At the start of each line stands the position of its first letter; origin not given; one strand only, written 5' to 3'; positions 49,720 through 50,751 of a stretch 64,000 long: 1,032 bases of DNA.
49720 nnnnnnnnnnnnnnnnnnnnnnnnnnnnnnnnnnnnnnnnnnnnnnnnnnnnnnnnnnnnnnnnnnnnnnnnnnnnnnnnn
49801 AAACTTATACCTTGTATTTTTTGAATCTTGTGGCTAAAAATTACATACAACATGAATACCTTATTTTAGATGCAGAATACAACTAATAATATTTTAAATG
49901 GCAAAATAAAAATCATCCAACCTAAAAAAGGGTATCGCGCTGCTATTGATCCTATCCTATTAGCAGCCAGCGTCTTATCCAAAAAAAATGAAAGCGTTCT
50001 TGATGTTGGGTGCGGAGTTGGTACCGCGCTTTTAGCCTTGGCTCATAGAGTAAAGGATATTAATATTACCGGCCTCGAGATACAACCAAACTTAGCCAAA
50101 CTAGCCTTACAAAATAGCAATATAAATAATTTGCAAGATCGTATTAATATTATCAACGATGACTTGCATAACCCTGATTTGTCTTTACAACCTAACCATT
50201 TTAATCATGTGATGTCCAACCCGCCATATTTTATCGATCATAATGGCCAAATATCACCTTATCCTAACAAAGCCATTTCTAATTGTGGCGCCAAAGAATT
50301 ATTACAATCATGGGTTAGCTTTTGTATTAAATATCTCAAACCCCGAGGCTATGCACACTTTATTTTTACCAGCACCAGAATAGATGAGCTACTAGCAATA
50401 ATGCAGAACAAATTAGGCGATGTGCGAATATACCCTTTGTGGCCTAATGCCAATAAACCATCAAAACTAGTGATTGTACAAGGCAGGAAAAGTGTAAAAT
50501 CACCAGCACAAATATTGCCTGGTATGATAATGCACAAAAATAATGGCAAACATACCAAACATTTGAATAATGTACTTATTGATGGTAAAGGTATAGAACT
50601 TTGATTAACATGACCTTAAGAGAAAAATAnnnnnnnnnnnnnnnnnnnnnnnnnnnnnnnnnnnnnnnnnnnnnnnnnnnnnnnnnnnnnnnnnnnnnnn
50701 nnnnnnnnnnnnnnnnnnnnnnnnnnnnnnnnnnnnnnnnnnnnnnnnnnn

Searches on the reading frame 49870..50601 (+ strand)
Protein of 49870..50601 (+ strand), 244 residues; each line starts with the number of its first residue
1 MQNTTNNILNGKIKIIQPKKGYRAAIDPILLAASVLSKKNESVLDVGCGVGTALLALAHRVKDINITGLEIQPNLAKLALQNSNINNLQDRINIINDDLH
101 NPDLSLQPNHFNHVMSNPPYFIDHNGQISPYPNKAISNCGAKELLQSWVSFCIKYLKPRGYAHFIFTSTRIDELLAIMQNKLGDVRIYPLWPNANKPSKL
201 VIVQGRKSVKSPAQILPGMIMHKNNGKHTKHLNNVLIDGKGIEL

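Call 18: search_protein_families(library=pfam, proteins=[window:49870-50601:+])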
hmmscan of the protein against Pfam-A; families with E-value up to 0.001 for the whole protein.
window:49870-50601:+ (244 aa): 12 families
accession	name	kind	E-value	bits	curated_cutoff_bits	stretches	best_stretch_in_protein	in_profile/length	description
PF02384.22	N6_Mtase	-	2.6e-12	47.1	20.4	1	33-167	39-184/311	N-6 DNA Methylase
PF05175.20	MTS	-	7.6e-11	42.4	23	1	34-124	25-112/170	Methyltransferase small domain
PF13649.12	Methyltransf_25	-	1.6e-09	38.7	27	1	43-117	1-71/97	Methyltransferase domain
PF13847.12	Methyltransf_31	-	2.6e-09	37.3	27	1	38-155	2-111/145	Methyltransferase domain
PF02475.24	TRM5-TYW2_MTfase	-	7.3e-08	33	28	1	36-110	33-107/164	TRM5/TYW2 methyltransferase domain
PF08241.18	Methyltransf_11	-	5.9e-07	30.5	21.2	1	44-117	1-67/95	Methyltransferase domain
PF08242.18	Methyltransf_12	-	1.9e-06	28.9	30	1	44-117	1-72/98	Methyltransferase domain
PF07669.17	Eco57I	-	3.1e-06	27.8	25.3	1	77-169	45-137/171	Eco57I restriction-modification methylase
PF13489.12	Methyltransf_23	-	6.4e-06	26.4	27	1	26-91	9-61/164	Methyltransferase domain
PF02390.23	Methyltransf_4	-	1.2e-05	25.3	24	1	40-97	2-58/173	Putative methyltransferase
PF06325.19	PrmA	-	2.4e-05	24.4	22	1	36-98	158-220/296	Ribosomal protein L11 methyltransferase (PrmA)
PF01728.25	FtsJ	-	2.9e-05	24.5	24.1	1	36-188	19-162/181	FtsJ-like methyltransferase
